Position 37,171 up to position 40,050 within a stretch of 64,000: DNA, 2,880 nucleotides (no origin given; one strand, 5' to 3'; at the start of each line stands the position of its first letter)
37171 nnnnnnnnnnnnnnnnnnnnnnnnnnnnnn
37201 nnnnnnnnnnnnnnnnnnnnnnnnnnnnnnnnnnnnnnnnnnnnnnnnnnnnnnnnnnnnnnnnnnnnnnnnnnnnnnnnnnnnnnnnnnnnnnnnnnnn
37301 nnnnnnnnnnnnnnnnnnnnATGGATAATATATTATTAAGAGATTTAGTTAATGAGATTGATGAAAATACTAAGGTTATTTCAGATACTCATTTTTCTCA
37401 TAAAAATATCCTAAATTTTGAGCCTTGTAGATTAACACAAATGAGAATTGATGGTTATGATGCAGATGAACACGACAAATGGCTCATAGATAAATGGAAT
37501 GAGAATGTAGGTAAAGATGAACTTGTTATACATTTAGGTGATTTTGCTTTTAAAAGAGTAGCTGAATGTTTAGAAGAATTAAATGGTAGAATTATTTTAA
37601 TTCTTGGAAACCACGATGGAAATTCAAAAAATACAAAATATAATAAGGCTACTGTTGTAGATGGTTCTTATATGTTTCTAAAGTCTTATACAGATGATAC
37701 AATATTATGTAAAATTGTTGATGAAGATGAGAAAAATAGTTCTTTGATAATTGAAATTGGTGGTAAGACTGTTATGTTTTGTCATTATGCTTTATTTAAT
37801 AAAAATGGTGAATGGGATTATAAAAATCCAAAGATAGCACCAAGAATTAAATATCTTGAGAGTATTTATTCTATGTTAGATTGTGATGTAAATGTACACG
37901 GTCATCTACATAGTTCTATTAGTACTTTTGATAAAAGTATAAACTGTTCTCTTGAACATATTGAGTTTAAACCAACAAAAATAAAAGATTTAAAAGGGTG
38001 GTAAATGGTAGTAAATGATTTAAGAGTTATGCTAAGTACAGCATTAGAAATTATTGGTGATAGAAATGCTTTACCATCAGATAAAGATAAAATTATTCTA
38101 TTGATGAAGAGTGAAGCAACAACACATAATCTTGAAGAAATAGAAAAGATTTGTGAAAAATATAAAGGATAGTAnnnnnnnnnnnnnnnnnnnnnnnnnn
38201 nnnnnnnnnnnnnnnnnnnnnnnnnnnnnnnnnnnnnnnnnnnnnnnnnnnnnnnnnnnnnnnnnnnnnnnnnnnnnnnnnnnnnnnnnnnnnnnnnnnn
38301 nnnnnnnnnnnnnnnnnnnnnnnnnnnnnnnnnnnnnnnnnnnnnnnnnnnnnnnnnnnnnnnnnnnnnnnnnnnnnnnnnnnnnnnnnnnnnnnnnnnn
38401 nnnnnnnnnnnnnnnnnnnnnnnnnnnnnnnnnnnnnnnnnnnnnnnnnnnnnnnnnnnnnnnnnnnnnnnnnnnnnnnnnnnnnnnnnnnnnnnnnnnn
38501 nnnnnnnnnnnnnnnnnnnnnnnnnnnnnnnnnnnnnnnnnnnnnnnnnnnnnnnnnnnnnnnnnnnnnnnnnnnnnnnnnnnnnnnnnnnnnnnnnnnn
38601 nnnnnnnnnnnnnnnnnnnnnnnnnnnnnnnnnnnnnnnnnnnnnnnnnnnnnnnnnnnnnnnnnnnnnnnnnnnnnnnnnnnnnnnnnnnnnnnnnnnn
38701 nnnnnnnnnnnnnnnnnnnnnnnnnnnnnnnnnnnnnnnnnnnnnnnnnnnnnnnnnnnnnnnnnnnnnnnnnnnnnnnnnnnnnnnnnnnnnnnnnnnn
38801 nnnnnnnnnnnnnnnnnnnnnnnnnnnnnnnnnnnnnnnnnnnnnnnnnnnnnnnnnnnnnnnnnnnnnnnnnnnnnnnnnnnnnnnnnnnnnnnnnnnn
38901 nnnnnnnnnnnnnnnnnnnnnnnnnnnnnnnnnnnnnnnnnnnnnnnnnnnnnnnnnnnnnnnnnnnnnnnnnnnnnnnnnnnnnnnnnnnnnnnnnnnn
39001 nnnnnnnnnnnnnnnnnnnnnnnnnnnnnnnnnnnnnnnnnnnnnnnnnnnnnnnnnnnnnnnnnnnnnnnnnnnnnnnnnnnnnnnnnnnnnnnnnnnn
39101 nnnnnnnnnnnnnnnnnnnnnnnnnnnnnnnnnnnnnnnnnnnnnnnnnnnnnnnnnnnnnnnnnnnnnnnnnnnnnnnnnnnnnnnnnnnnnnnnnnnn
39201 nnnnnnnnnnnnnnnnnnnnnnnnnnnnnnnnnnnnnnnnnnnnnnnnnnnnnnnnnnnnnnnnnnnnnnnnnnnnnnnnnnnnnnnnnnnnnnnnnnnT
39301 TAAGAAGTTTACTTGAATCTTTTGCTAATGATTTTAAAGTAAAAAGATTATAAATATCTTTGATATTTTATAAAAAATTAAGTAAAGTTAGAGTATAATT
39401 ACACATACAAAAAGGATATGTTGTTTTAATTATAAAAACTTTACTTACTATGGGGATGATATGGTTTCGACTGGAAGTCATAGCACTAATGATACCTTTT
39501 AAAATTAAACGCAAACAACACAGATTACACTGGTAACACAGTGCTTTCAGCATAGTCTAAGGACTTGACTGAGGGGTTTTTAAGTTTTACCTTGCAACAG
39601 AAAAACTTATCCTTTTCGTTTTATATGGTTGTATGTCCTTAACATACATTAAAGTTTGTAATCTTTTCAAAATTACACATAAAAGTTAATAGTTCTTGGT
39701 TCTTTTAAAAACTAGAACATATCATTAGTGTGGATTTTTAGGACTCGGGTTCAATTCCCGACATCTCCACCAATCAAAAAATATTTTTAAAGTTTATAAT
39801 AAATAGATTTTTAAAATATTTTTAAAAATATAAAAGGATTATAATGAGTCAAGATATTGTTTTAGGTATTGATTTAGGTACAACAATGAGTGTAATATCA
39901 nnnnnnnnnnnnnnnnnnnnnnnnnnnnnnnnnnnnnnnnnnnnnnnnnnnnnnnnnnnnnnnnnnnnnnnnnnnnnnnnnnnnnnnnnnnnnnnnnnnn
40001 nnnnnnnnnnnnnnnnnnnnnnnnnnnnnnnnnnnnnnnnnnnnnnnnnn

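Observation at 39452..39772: Phage-encoded tmRNA whose tag peptide keeps the host-like start (ANNTDY...) but lacks the recalled host ...AKAA ending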

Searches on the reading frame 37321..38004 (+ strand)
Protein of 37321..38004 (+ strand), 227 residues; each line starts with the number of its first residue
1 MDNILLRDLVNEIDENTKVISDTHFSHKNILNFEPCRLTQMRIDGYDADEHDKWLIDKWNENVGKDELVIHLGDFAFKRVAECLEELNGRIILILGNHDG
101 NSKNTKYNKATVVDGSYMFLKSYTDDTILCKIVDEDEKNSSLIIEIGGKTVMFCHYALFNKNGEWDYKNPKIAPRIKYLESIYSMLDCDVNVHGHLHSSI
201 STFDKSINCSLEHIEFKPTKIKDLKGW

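Call 8: search_protein_families(library=pfam, proteins=[window:37321-38004:+], max_evalue=0.01)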
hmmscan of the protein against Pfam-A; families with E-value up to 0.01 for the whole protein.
window:37321-38004:+ (227 aa): 2 families
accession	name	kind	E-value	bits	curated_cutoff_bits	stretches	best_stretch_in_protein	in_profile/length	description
PF12850.12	Metallophos_2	-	7.8e-10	39.4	27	1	48-199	7-119/154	Calcineurin-like phosphoesterase superfamily domain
PF00149.33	Metallophos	-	7.3e-06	27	21.5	1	19-197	5-189/191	Calcineurin-like phosphoesterase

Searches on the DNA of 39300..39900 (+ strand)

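Call 4: search_dna_similar(query=window:39300-39900:+, collection=phages, mode=distant, max_rows=40)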
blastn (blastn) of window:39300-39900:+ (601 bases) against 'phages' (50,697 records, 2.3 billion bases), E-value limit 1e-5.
No match.
